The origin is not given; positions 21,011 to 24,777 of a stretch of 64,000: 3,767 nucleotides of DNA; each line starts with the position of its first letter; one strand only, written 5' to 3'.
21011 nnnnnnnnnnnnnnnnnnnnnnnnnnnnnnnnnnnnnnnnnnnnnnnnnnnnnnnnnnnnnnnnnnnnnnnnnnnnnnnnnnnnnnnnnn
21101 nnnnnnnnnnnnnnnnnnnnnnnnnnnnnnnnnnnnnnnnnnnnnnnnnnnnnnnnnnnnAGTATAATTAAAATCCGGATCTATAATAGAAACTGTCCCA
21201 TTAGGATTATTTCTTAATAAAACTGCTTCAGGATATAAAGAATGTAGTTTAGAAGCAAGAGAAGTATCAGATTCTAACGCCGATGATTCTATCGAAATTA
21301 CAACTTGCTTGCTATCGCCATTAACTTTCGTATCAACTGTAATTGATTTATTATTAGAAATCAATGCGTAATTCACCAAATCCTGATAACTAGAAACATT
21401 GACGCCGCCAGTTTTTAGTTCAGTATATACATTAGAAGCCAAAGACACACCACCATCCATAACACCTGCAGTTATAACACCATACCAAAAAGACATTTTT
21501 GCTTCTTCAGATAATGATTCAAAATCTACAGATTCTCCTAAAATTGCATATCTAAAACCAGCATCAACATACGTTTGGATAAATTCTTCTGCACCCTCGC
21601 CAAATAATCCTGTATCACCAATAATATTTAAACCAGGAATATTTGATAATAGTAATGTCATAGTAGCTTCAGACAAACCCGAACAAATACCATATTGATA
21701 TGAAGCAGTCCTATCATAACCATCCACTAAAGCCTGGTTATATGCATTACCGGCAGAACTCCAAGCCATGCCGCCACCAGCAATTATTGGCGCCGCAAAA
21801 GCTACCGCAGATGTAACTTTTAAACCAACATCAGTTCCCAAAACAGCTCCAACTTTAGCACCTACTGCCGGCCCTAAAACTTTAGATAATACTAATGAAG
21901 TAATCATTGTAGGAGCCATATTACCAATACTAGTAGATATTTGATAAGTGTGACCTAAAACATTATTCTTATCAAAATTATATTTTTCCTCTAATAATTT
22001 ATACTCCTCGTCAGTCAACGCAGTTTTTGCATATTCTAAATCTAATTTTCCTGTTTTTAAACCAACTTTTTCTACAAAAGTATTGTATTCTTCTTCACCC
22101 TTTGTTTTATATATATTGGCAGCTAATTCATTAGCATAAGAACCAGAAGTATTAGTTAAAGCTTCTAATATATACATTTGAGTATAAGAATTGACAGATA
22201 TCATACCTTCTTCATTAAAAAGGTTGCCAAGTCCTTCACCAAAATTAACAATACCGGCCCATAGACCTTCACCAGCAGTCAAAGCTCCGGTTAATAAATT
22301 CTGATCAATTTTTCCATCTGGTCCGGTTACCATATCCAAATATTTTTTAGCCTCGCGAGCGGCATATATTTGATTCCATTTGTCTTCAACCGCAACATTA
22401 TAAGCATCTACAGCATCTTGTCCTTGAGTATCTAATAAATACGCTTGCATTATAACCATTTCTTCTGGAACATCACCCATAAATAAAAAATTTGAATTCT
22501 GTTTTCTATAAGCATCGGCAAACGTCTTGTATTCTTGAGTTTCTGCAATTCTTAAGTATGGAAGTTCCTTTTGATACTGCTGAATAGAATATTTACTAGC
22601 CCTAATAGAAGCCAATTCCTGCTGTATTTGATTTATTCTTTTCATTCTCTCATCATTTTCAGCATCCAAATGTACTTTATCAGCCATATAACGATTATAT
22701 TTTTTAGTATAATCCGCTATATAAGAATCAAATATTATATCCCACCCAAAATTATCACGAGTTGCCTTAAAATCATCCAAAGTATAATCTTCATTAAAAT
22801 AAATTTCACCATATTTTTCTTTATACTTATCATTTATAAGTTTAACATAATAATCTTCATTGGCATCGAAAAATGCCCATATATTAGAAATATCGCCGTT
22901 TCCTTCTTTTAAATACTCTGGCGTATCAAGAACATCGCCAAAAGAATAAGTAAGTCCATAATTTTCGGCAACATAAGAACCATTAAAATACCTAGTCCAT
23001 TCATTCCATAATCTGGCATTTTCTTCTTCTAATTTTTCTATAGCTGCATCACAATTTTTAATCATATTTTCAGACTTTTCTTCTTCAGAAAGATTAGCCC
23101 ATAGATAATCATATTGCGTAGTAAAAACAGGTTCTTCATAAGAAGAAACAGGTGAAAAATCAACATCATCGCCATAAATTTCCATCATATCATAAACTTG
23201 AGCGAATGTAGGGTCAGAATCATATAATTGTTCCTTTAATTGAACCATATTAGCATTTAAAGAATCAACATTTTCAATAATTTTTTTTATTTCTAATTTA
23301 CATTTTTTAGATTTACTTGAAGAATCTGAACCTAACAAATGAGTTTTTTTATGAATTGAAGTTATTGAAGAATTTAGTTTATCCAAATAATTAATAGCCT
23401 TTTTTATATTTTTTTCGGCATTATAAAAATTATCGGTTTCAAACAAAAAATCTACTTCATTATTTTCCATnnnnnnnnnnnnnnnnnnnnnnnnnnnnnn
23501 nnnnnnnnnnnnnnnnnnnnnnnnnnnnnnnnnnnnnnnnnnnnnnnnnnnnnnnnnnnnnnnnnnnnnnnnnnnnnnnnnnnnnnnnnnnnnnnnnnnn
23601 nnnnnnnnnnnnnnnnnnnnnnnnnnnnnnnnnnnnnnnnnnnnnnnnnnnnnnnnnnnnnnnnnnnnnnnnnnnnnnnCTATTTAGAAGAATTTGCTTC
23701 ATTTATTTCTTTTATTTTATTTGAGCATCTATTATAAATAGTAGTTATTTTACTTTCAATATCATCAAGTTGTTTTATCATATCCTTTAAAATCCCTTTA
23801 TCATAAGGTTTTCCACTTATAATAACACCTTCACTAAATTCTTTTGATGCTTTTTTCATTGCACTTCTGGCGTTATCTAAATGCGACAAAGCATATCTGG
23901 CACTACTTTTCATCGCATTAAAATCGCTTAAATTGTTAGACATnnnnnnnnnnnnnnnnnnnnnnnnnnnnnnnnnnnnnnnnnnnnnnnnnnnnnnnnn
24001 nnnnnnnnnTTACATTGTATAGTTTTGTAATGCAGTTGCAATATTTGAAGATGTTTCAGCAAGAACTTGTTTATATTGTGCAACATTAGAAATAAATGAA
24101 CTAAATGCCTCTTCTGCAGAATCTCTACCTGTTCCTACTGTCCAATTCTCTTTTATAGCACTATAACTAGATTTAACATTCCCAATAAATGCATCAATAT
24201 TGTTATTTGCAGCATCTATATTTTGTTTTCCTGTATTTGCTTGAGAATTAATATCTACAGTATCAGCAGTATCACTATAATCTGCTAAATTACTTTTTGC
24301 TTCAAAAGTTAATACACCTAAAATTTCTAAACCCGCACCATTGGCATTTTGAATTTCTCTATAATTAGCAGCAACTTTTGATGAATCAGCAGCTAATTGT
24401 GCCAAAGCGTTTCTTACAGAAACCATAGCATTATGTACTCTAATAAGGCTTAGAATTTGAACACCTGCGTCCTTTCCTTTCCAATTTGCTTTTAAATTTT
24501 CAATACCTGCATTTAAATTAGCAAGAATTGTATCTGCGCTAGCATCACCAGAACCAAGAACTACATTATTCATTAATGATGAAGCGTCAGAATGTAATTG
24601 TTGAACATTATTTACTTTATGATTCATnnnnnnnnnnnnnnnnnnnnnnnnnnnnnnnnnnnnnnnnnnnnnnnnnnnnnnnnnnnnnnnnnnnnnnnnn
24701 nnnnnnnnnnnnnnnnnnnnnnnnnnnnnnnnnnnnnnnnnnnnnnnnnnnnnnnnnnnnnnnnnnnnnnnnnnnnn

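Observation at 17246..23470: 2074-aa T7SS-linked giant protein combining LXG-like hairpin, glycine-zipper membrane region and an internal HD phosphohydrolase signature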

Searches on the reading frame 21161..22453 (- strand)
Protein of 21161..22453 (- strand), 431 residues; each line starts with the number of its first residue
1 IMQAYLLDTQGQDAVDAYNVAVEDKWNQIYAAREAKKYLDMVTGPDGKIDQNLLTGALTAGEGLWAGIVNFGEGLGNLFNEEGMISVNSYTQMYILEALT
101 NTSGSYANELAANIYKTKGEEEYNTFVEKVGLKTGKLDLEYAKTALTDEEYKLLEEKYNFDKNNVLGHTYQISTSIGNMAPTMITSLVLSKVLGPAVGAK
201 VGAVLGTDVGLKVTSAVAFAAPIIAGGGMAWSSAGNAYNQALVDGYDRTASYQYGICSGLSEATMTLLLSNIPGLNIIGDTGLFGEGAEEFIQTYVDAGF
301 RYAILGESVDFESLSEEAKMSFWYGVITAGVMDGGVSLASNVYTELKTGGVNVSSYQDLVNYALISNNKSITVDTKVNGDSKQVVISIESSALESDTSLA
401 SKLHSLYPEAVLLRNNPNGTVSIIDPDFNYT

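Call 17: find_related_loci(query=A1, collection=genome_contigs, flank=10000)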
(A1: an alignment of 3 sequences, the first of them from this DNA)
Query A1 (422 aa) in genome_contigs; peptide patterns used: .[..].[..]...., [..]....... (x = any residue, [..] = any of these).
28 stretches matched a pattern; 17 encode a relative of the query (tblastn E <= 1e-3); 16 distinct loci.
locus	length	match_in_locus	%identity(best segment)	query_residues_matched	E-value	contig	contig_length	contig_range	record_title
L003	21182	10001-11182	38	5-422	1e-80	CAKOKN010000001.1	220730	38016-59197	MAG: uncultured Bacilli bacterium isolate REFINED_METABAT215_TOP10_CONTIGS_1500_ASSEMBLY_K77_MERGED__Hadza_MoBio_hadza-E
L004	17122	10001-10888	33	1-403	2e-45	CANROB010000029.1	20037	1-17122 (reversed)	MAG: uncultured Bacilli bacterium isolate Lapin-020__bin65 genome assembly, contig: Lapin-020__NODE_3524_length_20037_co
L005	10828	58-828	35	1-338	3e-44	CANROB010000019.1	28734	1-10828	MAG: uncultured Bacilli bacterium isolate Lapin-020__bin65 genome assembly, contig: Lapin-020__NODE_2007_length_28734_co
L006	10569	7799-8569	36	1-338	4e-54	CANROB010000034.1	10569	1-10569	MAG: uncultured Bacilli bacterium isolate Lapin-020__bin65 genome assembly, contig: Lapin-020__NODE_9217_length_10569_co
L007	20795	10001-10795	31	1-346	3e-36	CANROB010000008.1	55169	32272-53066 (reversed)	MAG: uncultured Bacilli bacterium isolate Lapin-020__bin65 genome assembly, contig: Lapin-020__NODE_562_length_55169_cov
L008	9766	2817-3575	29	1-335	1e-34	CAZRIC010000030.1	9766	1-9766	MAG TPA_asm: uncultured Muribaculaceae bacterium isolate SRP287540_co1_70 genome assembly, contig: NODE_7693_length_9766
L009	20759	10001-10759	29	1-334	2e-33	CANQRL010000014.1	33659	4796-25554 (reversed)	MAG: uncultured Bacilli bacterium isolate Lapin-008__bin44 genome assembly, contig: Lapin-008__NODE_1535_length_33659_co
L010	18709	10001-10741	29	1-330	8e-31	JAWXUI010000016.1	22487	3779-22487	MAG: Mycoplasmatota bacterium isolate FM_45_G121_V NODE_834_length_22488_cov_4.272142, whole genome shotgun sequence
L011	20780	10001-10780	28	1-334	7e-28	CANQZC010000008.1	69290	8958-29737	MAG: uncultured Bacilli bacterium isolate Lapin-018__bin68 genome assembly, contig: Lapin-018__NODE_306_length_69290_cov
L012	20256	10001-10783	28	2-347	2e-23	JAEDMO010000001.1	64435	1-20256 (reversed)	MAG: Bacilli bacterium isolate MAG268 NODE_193_length_64435_cov_27.594626, whole genome shotgun sequence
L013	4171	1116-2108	27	4-395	1e-22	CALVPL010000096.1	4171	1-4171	MAG: uncultured Bacilli bacterium isolate E12__bin133 genome assembly, contig: E12__k127_3265393, whole genome shotgun s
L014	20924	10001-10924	35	2-360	2e-18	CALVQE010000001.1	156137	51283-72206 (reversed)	MAG: uncultured Bacilli bacterium isolate BRZ_FK__bin21 genome assembly, contig: BRZ_FK__NODE_112_length_156137_cov_20.4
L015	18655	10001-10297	41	1-99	2e-18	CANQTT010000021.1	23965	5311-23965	MAG: uncultured Bacilli bacterium isolate Lapin-008__bin40 genome assembly, contig: Lapin-008__NODE_2423_length_23965_co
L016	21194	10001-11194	22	1-352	4e-11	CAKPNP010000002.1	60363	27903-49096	MAG: uncultured Bacilli bacterium isolate REFINED_METABAT215_TOP10_CONTIGS_1500_ASSEMBLY_K77_MERGED__Hadza_PheChl_Fiber-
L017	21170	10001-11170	25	5-335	8e-11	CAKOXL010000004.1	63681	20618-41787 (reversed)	MAG: uncultured Bacilli bacterium isolate REFINED_METABAT215_TOP10_CONTIGS_1500_ASSEMBLY_K77_MERGED__Hadza_PheChl_Fiber-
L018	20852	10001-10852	39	2-335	2e-20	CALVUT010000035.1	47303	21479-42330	MAG: uncultured Bacilli bacterium isolate E0_RM__bin3 genome assembly, contig: E0_RM__k127_307812, whole genome shotgun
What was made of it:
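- The family comes from gut MAGs of humans and rabbits with small, AT-rich genomes (call 17).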

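Call 27: search_protein_families(library=pfam, proteins=[L003:8885-13606:+, L004:9149-12553:+, L006:6935-9916:+, L010:9170-12385:+, L013:3-4169:+, L016:9149-14731:+, L012:9242-11767:+], max_evalue=0.01)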
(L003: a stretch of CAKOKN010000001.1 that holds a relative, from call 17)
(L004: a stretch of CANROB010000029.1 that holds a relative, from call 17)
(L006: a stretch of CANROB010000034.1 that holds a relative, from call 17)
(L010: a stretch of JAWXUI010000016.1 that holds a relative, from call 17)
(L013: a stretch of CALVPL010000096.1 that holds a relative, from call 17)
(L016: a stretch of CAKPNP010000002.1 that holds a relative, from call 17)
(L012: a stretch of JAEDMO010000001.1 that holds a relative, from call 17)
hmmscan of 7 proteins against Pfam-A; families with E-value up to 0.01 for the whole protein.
L003:8885-13606:+ (1574 aa): 0 families

L004:9149-12553:+ (1135 aa): 1 family
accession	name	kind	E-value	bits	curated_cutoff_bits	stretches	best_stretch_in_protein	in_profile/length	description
PF23768.1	DUF7167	-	0.00031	21.2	24.4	1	114-138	15-39/60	Domain of unknown function (DUF7167)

L006:6935-9916:+ (994 aa): 1 family
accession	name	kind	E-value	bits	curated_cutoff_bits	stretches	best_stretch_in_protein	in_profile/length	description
PF23768.1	DUF7167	-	0.00058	20.3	24.4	1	117-142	14-39/60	Domain of unknown function (DUF7167)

L010:9170-12385:+ (1072 aa): 0 families

L013:3-4169:+ (1389 aa): 0 families

L016:9149-14731:+ (1861 aa): 0 families

L012:9242-11767:+ (842 aa): 0 families

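Call 28: search_protein_families(library=pfam, proteins=[L014:8324-16879:+, L018:8297-16432:+, L017:9185-14782:+, L008:1929-4589:+, L007:9149-11407:+], max_evalue=0.01)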
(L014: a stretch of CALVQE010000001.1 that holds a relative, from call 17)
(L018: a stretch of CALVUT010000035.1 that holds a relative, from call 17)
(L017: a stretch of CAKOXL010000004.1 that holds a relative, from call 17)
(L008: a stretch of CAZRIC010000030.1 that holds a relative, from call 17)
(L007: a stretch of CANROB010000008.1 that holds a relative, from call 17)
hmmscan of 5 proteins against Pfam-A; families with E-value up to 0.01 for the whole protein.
L014:8324-16879:+ (2852 aa): 0 families

L018:8297-16432:+ (2712 aa): 0 families

L017:9185-14782:+ (1866 aa): 0 families

L008:1929-4589:+ (887 aa): 0 families

L007:9149-11407:+ (753 aa): 0 families

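Call 37: search_protein_families(library=pfam, proteins=[window:21161-22453:-], max_evalue=10)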
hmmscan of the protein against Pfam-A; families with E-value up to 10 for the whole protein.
window:21161-22453:- (431 aa): 0 families

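Call 44: find_homologous_proteins(query=A1, max_evalue=0.001)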
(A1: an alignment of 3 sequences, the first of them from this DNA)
Query A1 (3 sequences) (422 aa, profile of the alignment): 1 proteins with E <= 0.001 among 8000 candidates.
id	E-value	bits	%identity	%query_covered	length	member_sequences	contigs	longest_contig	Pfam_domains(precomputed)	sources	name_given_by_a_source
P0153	7.6e-48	182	31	76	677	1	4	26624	-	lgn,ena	-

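Call 89: search_protein_families(library=pfam, proteins=[L014:1702-2355:+, L014:7311-7613:+, L014:7603-7905:+, L014:7907-8308:+, L014:16934-17560:+, L014:17565-17879:+, L014:17929-18480:+], max_evalue=0.5)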
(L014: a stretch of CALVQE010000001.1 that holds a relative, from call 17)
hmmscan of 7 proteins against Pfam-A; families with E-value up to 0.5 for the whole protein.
L014:1702-2355:+ (217 aa): 4 families
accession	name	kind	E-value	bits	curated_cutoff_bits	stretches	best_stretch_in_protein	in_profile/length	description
PF06013.18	WXG100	-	1.5e-07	32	27.3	1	130-216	4-86/86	Proteins of 100 residues with WXG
PF07798.16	CCDC90-like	-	0.012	15.9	33.5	1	61-167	1-106/175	Coiled-coil domain-containing protein 90-like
PF08718.16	GLTP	-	0.036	14.7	25.6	1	57-129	3-66/147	Glycolipid transfer protein (GLTP)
PF18394.6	TBK1_CCD1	-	0.12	12.3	25.9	0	102-158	66-122/256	TANK-binding kinase 1 coiled-coil domain 1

L014:7311-7613:+ (100 aa): 7 families
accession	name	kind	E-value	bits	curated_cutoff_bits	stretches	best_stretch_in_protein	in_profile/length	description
PF06013.18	WXG100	-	7.1e-08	33.1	27.3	1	12-90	8-85/86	Proteins of 100 residues with WXG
PF15619.11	Lebercilin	-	0.0057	16.7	34.3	1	56-98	74-116/193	Ciliary protein causing Leber congenital amaurosis disease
PF14523.12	Syntaxin_2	-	0.011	16.2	26.5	1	11-76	37-98/134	Syntaxin-like protein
PF00823.25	PPE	-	0.043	14.3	26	1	13-87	23-97/165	PPE family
PF04108.17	ATG17_like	-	0.073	13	43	1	13-99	220-311/355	Autophagy protein ATG17-like domain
PF19658.4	DUF6161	-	0.085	12.7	27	1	21-96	10-74/216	Family of unknown function (DUF6161)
PF09372.15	PRANC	-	0.19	12.5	25.8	0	4-45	32-72/97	PRANC domain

L014:7603-7905:+ (100 aa): 1 family
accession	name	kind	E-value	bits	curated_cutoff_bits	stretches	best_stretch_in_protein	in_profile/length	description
PF06013.18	WXG100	-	6.6e-06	26.8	27.3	1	8-91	4-85/86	Proteins of 100 residues with WXG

L014:7907-8308:+ (133 aa): 17 families
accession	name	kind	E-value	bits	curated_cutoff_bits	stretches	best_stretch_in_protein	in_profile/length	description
PF18709.6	DLP_helical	-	0.0024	17.7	25.5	1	30-97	269-334/340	Dynamin-like helical domain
PF01385.25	OrfB_IS605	-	0.0058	17.3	30.5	1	38-99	26-89/120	Probable transposase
PF06005.17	ZapB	-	0.011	16.6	31.5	1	71-127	11-67/71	Cell division protein ZapB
PF19284.4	Arc_MA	-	0.012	16.1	28.5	1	78-127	14-58/108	Arc MA domain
PF04325.18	DUF465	-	0.014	15.8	25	1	80-115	8-37/48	Protein of unknown function (DUF465)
PF04048.20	Sec8_N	-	0.02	15.3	26.8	1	46-125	50-132/142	Exocyst complex component Sec8 N-terminal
PF08429.16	PLU-1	-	0.025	14.2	28.5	1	53-126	238-307/338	PLU-1-like protein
PF02949.25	7tm_6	-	0.039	13.4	25.8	1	51-83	164-196/313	7tm Odorant receptor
PF23907.1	DUF7249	-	0.05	15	27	1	17-93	13-85/93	Family of unknown function (DUF7249)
PF19174.5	DUF5856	-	0.058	14.9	34.6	1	54-132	11-90/94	Family of unknown function (DUF5856)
PF18595.6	Nuf2_DHR10-like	-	0.06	13.9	28.4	1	61-122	33-94/117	Nuf2, DHR10-like domain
PF08167.18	RIX1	-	0.069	13.3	27.4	1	63-88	104-129/193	rRNA processing/ribosome biogenesis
PF08663.15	HalX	-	0.07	14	23.2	0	78-100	35-57/68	HalX domain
PF04977.20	DivIC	-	0.074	13.3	28.9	1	63-102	16-55/80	Septum formation initiator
PF05714.16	PFam54_60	-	0.076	13.1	27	1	16-120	81-185/185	Borrelia Bbcrasp-1 domain containing protein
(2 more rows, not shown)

L014:16934-17560:+ (208 aa): 0 families

L014:17565-17879:+ (104 aa): 3 families
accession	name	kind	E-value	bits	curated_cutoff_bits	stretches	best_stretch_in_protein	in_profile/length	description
PF13780.11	DUF4176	-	1.5e-27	95.9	25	1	5-79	1-74/74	Domain of unknown function (DUF4176)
PF19164.5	DUF5846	-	0.026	15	27.7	1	41-80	22-60/117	Family of unknown function (DUF5846)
PF25586.1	zf-CCCH_PAN3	-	0.22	11.8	25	0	53-62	19-28/29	PAN3 CCCH zinc finger domain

L014:17929-18480:+ (183 aa): 1 family
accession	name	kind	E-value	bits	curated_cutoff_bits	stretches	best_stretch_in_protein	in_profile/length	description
PF16478.10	DUF5055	-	0.078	13.6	25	0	25-76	31-78/105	Domain of unknown function (DUF5055)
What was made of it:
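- In L014 two of the small proteins just upstream of the family member are WXG100, and a DUF4176 gene lies two genes downstream of it (call 89).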

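Call 99: search_solved_structures(query=L009:303-1265:+, max_evalue=1)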
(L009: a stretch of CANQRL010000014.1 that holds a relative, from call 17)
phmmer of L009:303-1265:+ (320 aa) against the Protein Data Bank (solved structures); distinct sequences matched with E-value up to 1: 12.
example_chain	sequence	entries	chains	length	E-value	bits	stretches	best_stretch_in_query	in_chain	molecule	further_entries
5jki_A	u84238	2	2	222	2.9e-16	62.9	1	14-190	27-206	Putative lipid phosphate phosphatase YodM | Phosphatidylglycerophosphatase B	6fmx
2kdc_A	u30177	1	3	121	1.1e-06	31.4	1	211-315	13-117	Diacylglycerol kinase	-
3ze4_A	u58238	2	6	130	1.3e-06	31.2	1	211-315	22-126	DIACYLGLYCEROL KINASE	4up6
3ze5_A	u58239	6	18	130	5.5e-06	29.2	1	211-314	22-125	DIACYLGLYCEROL KINASE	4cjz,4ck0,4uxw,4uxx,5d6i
3ze3_A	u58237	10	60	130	7.9e-06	28.6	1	211-314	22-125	DIACYLGLYCEROL KINASE | DIACYLGLYCEROL KINASE-DELTA 7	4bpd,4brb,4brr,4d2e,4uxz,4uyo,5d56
6ebu_A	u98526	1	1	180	1.1e-05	28.2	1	49-197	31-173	LpxE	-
25qp_A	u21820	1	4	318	0.001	21.7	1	114-204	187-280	Phospholipid phosphatase 3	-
4px7_A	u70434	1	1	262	0.0015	21.2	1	114-186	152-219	Phosphatidylglycerophosphatase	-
5jwy_A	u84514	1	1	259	0.0015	21.2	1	114-186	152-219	Phosphatidylglycerophosphatase B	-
7dvm_A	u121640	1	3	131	0.0026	20.4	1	235-312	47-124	Diacylglycerol kinase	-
8bm3_A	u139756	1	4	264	0.037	16.6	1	114-186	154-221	Phosphatidylglycerophosphatase B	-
9l0i_A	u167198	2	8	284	0.062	15.9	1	114-202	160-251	Phospholipid phosphatase 1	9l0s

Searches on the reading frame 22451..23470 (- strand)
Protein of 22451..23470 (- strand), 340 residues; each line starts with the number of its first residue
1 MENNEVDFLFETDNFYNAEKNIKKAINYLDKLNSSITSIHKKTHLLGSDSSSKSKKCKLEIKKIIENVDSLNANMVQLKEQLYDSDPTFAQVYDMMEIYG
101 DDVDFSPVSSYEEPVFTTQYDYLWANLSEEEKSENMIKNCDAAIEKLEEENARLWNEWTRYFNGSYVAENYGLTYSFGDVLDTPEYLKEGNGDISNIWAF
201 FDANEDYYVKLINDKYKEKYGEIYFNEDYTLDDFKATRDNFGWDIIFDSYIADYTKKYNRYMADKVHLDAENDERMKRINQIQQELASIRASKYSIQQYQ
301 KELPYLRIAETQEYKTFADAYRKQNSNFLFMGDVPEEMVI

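Call 37: search_protein_families(library=pfam, proteins=[window:22451-23470:-], max_evalue=10)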
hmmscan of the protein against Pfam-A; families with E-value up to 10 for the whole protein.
window:22451-23470:- (340 aa): 18 families
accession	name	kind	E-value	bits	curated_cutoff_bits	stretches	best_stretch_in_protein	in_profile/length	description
PF08650.15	DASH_Dad4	-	0.01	16.3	29.8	1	61-105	13-60/71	DASH complex subunit Dad4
PF14282.11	FlxA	-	0.021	15.4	26.3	2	256-302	31-71/101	FlxA-like protein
PF13925.11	Katanin_con80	-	0.088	13.3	27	1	261-302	107-148/160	con80 domain of Katanin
PF25802.1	WWC1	-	0.09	13.2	27.8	1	261-295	2-36/135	WWC1-like, helical hairpin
PF11932.13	DUF3450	-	0.19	11.5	32.6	1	253-303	48-98/241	Protein of unknown function (DUF3450)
PF13238.12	AAA_18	-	0.21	12.5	29.4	1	220-289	49-118/128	AAA domain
PF18904.5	DUF5660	-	0.65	10.6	24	0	272-314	3-46/109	Domain of unknown function (DUF5660)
PF08702.15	Fib_alpha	-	1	10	29.9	2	17-58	92-133/143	Fibrinogen alpha/beta chain family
PF16566.10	CREPT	-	1.1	9.8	29.3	0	125-157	38-70/147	Cell-cycle alteration and expression-elevated protein in tumour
PF16326.10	ABC_tran_CTD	-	1.7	9.4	32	0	130-154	5-27/69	ABC transporter C-terminal domain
PF12161.14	HsdM_N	-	1.8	9.6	24.5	1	114-187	64-128/135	HsdM N-terminal domain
PF24715.1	YxiF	-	2.5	8.5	25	1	17-71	47-102/140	YxiF protein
PF03961.19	FapA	-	2.7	7.9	31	1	18-85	154-222/272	Flagellar Assembly Protein A beta solenoid domain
PF10046.14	BLOC1_2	-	3.2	8.6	33.4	1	252-303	40-91/96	Biogenesis of lysosome-related organelles complex-1 subunit 2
PF23100.1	DUF2096_N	-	3.6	8.5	26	0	14-50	38-74/96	DUF2096 N-terminal four-helical bundle domain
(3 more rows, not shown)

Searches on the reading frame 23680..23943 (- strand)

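Call 5: search_protein_families(library=pfam, proteins=[window:23680-23943:-], max_evalue=1)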
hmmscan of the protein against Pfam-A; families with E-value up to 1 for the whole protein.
window:23680-23943:- (87 aa): 2 families
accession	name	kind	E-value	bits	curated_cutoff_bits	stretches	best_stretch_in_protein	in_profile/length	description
PF10280.14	Med11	-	0.036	14.9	26.9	1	54-82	2-30/120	Mediator complex protein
PF06419.17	COG6_N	-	0.21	12.2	27.4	1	53-86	36-69/114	Conserved oligomeric complex COG6, N-terminal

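Call 6: search_protein_families(library=ncbifam, proteins=[window:23680-23943:-], max_evalue=1)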
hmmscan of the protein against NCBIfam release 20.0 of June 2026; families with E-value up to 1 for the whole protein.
window:23680-23943:- (87 aa): 2 families
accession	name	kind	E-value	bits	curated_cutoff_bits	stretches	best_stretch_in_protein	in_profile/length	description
TIGR02492.1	flgK_ends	equivalog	0.019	14.3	170.75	1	16-81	255-319/437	flagellar hook-associated protein FlgK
NF001457.0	PRK00317.1-3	equivalog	0.051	13.1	164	1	17-84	108-174/200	molybdenum cofactor guanylyltransferase MobA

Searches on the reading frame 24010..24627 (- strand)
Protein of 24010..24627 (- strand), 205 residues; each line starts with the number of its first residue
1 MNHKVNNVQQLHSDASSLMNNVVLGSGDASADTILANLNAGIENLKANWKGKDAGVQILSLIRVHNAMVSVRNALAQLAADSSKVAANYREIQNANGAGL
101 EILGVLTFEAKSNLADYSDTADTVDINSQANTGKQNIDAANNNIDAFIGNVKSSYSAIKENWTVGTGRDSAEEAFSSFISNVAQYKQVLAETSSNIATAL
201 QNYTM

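Call 5: search_protein_families(library=pfam, proteins=[window:24010-24627:-], max_evalue=1)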
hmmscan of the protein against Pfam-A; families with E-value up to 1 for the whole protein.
window:24010-24627:- (205 aa): 5 families
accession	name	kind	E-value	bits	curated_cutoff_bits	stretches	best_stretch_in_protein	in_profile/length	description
PF06013.18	WXG100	-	1.4e-09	38.6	27.3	2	134-204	13-82/86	Proteins of 100 residues with WXG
PF04108.17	ATG17_like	-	0.014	15.4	43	1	3-202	31-184/355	Autophagy protein ATG17-like domain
PF05192.23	MutS_III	-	0.054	14.3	34.1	1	10-198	77-186/194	MutS domain III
PF10779.14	XhlA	-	0.06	14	34.7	0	112-152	11-49/67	Haemolysin XhlA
PF04344.18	CheZ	-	0.075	13.3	30.7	0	145-203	63-121/203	Chemotaxis phosphatase, CheZ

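Call 6: search_protein_families(library=ncbifam, proteins=[window:24010-24627:-], max_evalue=1)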
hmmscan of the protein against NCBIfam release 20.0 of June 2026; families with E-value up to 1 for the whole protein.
window:24010-24627:- (205 aa): 5 families
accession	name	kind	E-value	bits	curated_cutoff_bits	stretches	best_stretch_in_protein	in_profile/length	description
TIGR03930.1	WXG100_ESAT6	subfamily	4.1e-09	36.5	44.85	2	29-95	21-87/90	WXG100 family type VII secretion target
NF002058.0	PRK00888.1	equivalog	0.034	14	101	1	111-193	23-102/111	cell division protein FtsB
NF011720.0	PRK15173.1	subfamily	0.042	12.8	420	1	122-187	78-143/343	peptidase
NF033500.1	phi80_GamL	equivalog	0.066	13.3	40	1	122-187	12-79/89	host nuclease inhibitor GamL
NF035934.1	ESAT6_2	subfamily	0.22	11.7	100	1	133-204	13-83/96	pore-forming ESAT-6 family protein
